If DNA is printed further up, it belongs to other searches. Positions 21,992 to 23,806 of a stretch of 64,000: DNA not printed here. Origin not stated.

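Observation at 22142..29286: Seven-gene translationally coupled operon: secreted TPR protein, TPR/TolB/OmpA protein, GT11 fucosyltransferase, GT2, SAM methyltransferase, ~12-TM GT-C-like membrane protein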

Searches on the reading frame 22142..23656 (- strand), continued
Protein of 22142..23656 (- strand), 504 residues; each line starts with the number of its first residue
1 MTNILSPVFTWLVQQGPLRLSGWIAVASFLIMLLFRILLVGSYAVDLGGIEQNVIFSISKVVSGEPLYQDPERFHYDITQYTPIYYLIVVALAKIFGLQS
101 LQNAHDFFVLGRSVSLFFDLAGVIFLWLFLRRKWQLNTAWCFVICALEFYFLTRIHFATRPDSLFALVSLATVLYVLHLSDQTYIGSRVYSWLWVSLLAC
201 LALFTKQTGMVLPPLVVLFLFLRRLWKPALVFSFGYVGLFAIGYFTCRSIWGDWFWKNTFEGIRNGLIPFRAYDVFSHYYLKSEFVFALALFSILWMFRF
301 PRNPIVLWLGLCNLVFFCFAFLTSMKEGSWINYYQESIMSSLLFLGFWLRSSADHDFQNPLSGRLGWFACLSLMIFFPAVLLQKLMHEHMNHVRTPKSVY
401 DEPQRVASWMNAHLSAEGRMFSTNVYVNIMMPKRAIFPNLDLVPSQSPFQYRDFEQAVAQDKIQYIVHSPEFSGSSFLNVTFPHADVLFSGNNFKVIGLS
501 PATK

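Call 30: find_related_loci(query=A3, collection=genome_contigs, flank=10000)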
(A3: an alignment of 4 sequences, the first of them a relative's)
Query A3 (504 aa) in genome_contigs; peptide patterns used: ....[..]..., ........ (x = any residue, [..] = any of these).
85 stretches matched a pattern; 15 encode a relative of the query (tblastn E <= 1e-3); 15 distinct loci.
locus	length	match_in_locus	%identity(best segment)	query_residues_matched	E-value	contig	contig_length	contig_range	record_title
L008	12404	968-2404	35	18-497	5e-89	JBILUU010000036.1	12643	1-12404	MAG: Bacteroidia bacterium isolate ME2018-08-14_3300043803_group8_bin104 Rohwer_bin441_scaffold_8057_c1, whole genome sh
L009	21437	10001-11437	31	20-497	3e-75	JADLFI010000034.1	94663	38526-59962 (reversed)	MAG: Bacteroidia bacterium isolate SJ364 c_000000967937, whole genome shotgun sequence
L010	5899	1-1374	34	56-488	2e-74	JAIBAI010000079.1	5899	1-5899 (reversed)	MAG: Bacteroidia bacterium isolate SSF33 NODE_297250_length_5899_cov_14.328829, whole genome shotgun sequence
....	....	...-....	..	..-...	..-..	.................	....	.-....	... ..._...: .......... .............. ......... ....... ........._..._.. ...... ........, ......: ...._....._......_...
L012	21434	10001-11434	31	20-496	3e-69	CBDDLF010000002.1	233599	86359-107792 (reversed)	MAG: Crocinitomicaceae bacterium isolate 54ff5f61-cf0c-4fd5-b6d0-428621afa39a genome assembly, contig: contig_2, whole g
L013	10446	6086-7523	32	18-497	1e-81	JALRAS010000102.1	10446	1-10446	MAG: Bacteroidia bacterium isolate HJW.53 NODE_102_length_10446_cov_4.280355, whole genome shotgun sequence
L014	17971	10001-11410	31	1-467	6e-41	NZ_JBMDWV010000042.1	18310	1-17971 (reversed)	MAG: Spirosoma sp. isolate FBaNitRs1_30 FBaNitRs1_contig42, whole genome shotgun sequence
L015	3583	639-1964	28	29-474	9e-38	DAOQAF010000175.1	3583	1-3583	MAG TPA_asm: Bacteroidales bacterium isolate AMR_MDS_1269 NODE_34806_length_3583_cov_16.136905, whole genome shotgun seq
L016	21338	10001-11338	28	15-453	5e-31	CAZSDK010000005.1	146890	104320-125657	MAG TPA_asm: uncultured Bacteroidales bacterium isolate SRP263991_co5_616 genome assembly, contig: NODE_226_length_14689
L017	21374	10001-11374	28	29-471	9e-31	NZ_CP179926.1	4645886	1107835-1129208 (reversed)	Pedobacter sp. MW01-1-1 chromosome, complete genome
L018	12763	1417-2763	26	39-469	8e-29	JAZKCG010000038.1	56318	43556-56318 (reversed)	MAG: Bacteroidota bacterium isolate ADI_H3L2_122-bin022 ADIH3L2_B022_0_000000000038, whole genome shotgun sequence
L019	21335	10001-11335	25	46-469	6e-28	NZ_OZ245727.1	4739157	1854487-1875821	MAG: Pedobacter sp. isolate 41cdd7be-c22d-4c10-b019-d2309211a865 chromosome 1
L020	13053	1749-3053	26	36-484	6e-19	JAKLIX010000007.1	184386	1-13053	MAG: Bacteroidetes bacterium isolate RA.bin97 RA.bin97_7, whole genome shotgun sequence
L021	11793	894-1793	29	36-336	1e-18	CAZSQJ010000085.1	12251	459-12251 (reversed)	MAG TPA_asm: uncultured Bacteroidales bacterium isolate binchicken_co22_40 genome assembly, contig: NODE_5377_length_122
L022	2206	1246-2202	29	24-343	5e-18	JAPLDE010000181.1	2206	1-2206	MAG: Bacteroidetes bacterium isolate LacPavin_0419_WC90_MAG_44_8 LacPavin_0419_WC90_scaffold_135859, whole genome shotgu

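Call 34: search_protein_families(library=pfam, proteins=[L008:445-825:+, L008:2653-4119:+, L008:4116-4976:+, L008:5064-6386:+, L008:6515-8695:+, L008:8697-9287:+, L008:9372-10001:+, L001:9057-10004:+, L001:11588-12289:+, L009:9063-9980:+], max_evalue=0.001)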
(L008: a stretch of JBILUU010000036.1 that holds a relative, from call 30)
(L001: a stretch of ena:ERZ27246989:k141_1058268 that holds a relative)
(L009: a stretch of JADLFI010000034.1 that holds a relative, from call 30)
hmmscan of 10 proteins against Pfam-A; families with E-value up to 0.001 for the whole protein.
L008:445-825:+ (126 aa): 0 families

L008:2653-4119:+ (488 aa): 3 families
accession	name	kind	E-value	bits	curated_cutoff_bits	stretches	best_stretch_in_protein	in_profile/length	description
PF18962.6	Por_Secre_tail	-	6.9e-09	36.3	27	1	410-483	1-73/75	Secretion system C-terminal sorting domain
PF01082.25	Cu2_monooxygen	-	4.9e-06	27.2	30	1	109-213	12-123/130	Copper type II ascorbate-dependent monooxygenase, N-terminal domain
PF03712.20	Cu2_monoox_C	-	0.00019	21.4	23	1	279-378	45-136/157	Copper type II ascorbate-dependent monooxygenase, C-terminal domain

L008:4116-4976:+ (286 aa): 1 family
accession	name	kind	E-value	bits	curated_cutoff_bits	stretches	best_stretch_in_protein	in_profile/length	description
PF18962.6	Por_Secre_tail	-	1.6e-13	51.1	27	1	207-276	1-67/75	Secretion system C-terminal sorting domain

L008:5064-6386:+ (440 aa): 4 families
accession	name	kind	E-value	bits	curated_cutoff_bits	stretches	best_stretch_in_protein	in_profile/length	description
PF00198.28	2-oxoacid_dh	-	1.6e-78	263.8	23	1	207-434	4-227/232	2-oxoacid dehydrogenases acyltransferase (catalytic domain)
PF00364.28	Biotin_lipoyl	-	5.4e-17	61.8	22.1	1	6-77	3-73/73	Biotin-requiring enzyme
PF02817.22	E3_binding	-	6e-13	49.2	23.7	1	124-161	2-36/36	e3 binding domain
PF24957.1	DrmE_C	-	0.00092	19.4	27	0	186-258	25-92/181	DISARM protein DrmE, C-terminal domain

L008:6515-8695:+ (726 aa): 1 family
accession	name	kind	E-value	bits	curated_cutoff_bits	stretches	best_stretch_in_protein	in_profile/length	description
PF07676.18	PD40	-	1.4e-24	85.9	20.9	3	284-322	2-38/38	WD40-like Beta Propeller Repeat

L008:8697-9287:+ (196 aa): 10 families
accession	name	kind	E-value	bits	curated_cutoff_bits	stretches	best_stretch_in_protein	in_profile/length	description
PF13414.12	TPR_11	-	2.3e-23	82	26.8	3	58-96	1-39/42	TPR repeat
PF07719.23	TPR_2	-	4.1e-17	61.3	27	1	86-118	2-34/34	Tetratricopeptide repeat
PF00515.34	TPR_1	-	1.5e-16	59.9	27.8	1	86-118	2-34/34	Tetratricopeptide repeat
PF13431.12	TPR_17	-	4.8e-12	45.6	24.4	0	143-172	3-32/34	Tetratricopeptide repeat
PF13181.12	TPR_8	-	9.5e-12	44.5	25.7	0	86-118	2-34/34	Tetratricopeptide repeat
PF13428.12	TPR_14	-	9e-10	38.7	23.5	0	85-127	1-43/44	Tetratricopeptide repeat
PF13432.12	TPR_16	-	6.1e-07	30.2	32.7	0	132-184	10-62/65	Tetratricopeptide repeat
PF13371.12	TPR_9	-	1.7e-05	25.1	35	1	101-153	11-63/73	Tetratricopeptide repeat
PF14559.12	TPR_19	-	0.00037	21.2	25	0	133-173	5-45/68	Tetratricopeptide repeat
PF13174.12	TPR_6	-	0.00046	21.1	26.3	0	156-185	3-32/33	Tetratricopeptide repeat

L008:9372-10001:+ (209 aa): 13 families
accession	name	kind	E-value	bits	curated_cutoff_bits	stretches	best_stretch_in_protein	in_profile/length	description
PF00515.34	TPR_1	-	3.1e-37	125.3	27.8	4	66-96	3-33/34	Tetratricopeptide repeat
PF07719.23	TPR_2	-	4.3e-27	92.4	27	1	99-131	2-34/34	Tetratricopeptide repeat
PF13414.12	TPR_11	-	1.5e-26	92.2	26.8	4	43-77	7-41/42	TPR repeat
PF13181.12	TPR_8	-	4.6e-24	82.9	25.7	2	99-131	2-34/34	Tetratricopeptide repeat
PF13431.12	TPR_17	-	4e-17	61.4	24.4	0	56-83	5-32/34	Tetratricopeptide repeat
PF13371.12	TPR_9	-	2e-12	47.4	35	0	113-161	10-58/73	Tetratricopeptide repeat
PF13424.12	TPR_12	-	5.8e-10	39.7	30.1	0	3-62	10-70/77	Tetratricopeptide repeat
PF13174.12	TPR_6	-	3.3e-09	37.2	26.3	0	66-92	2-28/33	Tetratricopeptide repeat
PF13374.12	TPR_10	-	4.6e-08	33.3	27.5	0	66-93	4-31/42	Tetratricopeptide repeat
PF25575.1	TPR_BSK1_C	-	4.7e-07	30.1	42.2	1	145-197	55-108/118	Serine/threonine-protein kinase BSK1-like, TPR repeats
PF13432.12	TPR_16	-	6.3e-07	30.2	32.7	0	147-193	12-58/65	Tetratricopeptide repeat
PF13428.12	TPR_14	-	3.9e-06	27.5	23.5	0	99-134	2-37/44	Tetratricopeptide repeat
PF14559.12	TPR_19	-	3.4e-05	24.5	25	0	146-187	5-46/68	Tetratricopeptide repeat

L001:9057-10004:+ (315 aa): 2 families
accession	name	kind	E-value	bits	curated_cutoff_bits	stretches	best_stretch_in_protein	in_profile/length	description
PF00535.33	Glycos_transf_2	-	4.7e-29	101.9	23.3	1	14-173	1-163/168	Glycosyl transferase family 2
PF10111.15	Glyco_tranf_2_2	-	9.4e-06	25.7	27.3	1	14-106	1-93/276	Glycosyltransferase like family 2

L001:11588-12289:+ (233 aa): 6 families
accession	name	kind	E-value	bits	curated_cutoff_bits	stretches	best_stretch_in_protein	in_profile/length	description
PF13489.12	Methyltransf_23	-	4.7e-11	43.1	27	1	31-143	23-124/164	Methyltransferase domain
PF08242.18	Methyltransf_12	-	7.9e-11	43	30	1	35-130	1-98/98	Methyltransferase domain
PF08241.18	Methyltransf_11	-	1.2e-07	32.7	21.2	1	35-132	1-95/95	Methyltransferase domain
PF13649.12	Methyltransf_25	-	1.7e-06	29.1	27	1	34-128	1-97/97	Methyltransferase domain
PF13847.12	Methyltransf_31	-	6.4e-05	23.1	27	1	34-136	7-113/145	Methyltransferase domain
PF00398.26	RrnaAD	-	0.00069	19.2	24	0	33-70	33-69/263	Ribosomal RNA adenine dimethylase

L009:9063-9980:+ (305 aa): 3 families
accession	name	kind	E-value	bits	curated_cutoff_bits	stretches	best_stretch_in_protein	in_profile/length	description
PF00535.33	Glycos_transf_2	-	4.7e-31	108.4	23.3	1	3-161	1-161/168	Glycosyl transferase family 2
PF10111.15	Glyco_tranf_2_2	-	7.4e-09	35.9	27.3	1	3-125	1-128/276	Glycosyltransferase like family 2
PF13641.12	Glyco_tranf_2_3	-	0.00012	22.6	27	1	2-137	3-139/230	Glycosyltransferase like family 2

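Call 38: search_solved_structures(query=L001:9057-10004:+, max_evalue=0.001)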
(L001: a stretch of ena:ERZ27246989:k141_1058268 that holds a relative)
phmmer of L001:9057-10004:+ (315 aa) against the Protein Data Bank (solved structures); distinct sequences matched with E-value up to 0.001: 20.
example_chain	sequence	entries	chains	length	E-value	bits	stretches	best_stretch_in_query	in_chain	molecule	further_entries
5ekp_C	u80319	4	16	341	9e-60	205.6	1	13-311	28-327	Uncharacterized glycosyltransferase sll0501 | Glycosyltransferase sll0501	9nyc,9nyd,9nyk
9nye_A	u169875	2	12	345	9.4e-60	205.6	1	13-311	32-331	Glycosyltransferase sll0501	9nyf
5eke_A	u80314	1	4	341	1.2e-59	205.3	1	13-311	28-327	Uncharacterized glycosyltransferase sll0501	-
9hwj_A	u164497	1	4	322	4.9e-38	134.3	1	12-314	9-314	Undecaprenyl-phosphate 4-deoxy-4-formamido-L-arabinose transferase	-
9bhc_C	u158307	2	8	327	9.9e-36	126.7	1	12-314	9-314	Undecaprenyl-phosphate 4-deoxy-4-formamido-L-arabinose transferase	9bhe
8vxh_A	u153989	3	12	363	1.3e-35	126.3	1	12-314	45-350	Undecaprenyl-phosphate 4-deoxy-4-formamido-L-arabinose transferase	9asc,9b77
5mlz_A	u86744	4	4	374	1.1e-13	54.4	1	5-259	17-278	Dolichol monophosphate mannose synthase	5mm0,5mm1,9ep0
5hea_A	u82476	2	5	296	1.4e-12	50.7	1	9-197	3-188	Putative glycosyltransferase (GalT1)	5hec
2z87_A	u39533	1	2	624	5.8e-10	42.1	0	11-114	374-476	Chondroitin synthase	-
2z86_A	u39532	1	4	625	5.9e-10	42.1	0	11-114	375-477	Chondroitin synthase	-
3bcv_A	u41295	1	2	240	1.3e-07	34.4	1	13-116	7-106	Putative glycosyltransferase protein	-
5tze_C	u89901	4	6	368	2.9e-07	33.3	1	13-130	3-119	Glycosyl transferase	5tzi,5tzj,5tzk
5tz8_A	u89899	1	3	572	4.9e-07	32.5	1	13-130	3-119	Glycosyl transferase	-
6p61_A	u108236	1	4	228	5.3e-07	32.4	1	12-116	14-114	Glycosyltransferase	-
6h1j_A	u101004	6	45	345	4.4e-06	29.4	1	11-116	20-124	Probable ss-1,3-N-acetylglucosaminyltransferase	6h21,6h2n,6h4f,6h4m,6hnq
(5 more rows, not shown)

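Call 42: list_cluster_members(proteins=[window:22142-23656:-, window:23653-24438:-, window:24426-25328:-, window:25325-26158:-, window:26170-28197:-, window:28201-29286:-])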
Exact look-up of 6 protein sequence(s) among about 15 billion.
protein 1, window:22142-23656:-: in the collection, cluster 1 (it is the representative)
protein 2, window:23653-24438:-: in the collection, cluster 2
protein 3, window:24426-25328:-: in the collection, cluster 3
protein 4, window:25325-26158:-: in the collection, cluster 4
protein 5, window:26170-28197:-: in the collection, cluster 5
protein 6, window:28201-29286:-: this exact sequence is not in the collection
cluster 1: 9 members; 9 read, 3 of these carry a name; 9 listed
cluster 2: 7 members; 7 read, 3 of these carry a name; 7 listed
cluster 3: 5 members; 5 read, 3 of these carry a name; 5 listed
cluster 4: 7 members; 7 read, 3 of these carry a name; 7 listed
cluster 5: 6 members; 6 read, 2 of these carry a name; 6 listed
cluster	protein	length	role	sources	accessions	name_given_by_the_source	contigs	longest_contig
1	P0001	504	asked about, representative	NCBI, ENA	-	-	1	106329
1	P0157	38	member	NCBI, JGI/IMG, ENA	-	hypothetical protein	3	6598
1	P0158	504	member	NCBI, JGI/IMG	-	hypothetical protein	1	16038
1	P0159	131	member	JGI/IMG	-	hypothetical protein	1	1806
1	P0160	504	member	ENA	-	-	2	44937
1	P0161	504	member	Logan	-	-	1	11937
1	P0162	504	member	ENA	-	-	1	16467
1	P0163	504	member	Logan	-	-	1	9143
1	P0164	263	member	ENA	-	-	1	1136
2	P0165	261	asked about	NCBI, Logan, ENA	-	-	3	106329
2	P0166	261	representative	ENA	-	-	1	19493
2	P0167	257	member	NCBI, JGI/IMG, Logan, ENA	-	SAM-dependent methyltransferase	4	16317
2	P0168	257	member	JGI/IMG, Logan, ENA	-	ubiquinone/menaquinone biosynthesis C-methylase UbiE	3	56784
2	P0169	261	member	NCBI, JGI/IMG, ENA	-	SAM-dependent methyltransferase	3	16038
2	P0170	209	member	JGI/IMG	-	-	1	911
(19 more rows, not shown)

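Call 62: find_homologous_proteins(query=A2, max_evalue=1e-10)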
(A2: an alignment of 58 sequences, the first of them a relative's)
Query A2 (58 sequences) (504 aa, profile of the alignment): 9 proteins with E <= 1e-10 among 8000 candidates.
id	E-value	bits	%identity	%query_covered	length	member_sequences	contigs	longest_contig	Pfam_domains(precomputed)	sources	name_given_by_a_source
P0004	2.4e-156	539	33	95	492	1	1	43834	-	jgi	jgi:hypothetical protein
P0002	3.7e-155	536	34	95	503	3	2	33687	-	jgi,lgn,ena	-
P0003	6.4e-154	531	33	96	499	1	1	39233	-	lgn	-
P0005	3.2e-145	503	27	87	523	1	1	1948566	-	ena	-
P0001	2.7e-141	490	100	100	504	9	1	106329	-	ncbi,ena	-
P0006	5.4e-138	479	25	95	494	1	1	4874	-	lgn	-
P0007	7.1e-132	459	26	86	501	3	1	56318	-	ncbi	-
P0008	8.7e-98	346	26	81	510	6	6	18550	-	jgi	jgi:hypothetical protein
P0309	6.0e-16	76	28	16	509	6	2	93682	-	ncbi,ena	-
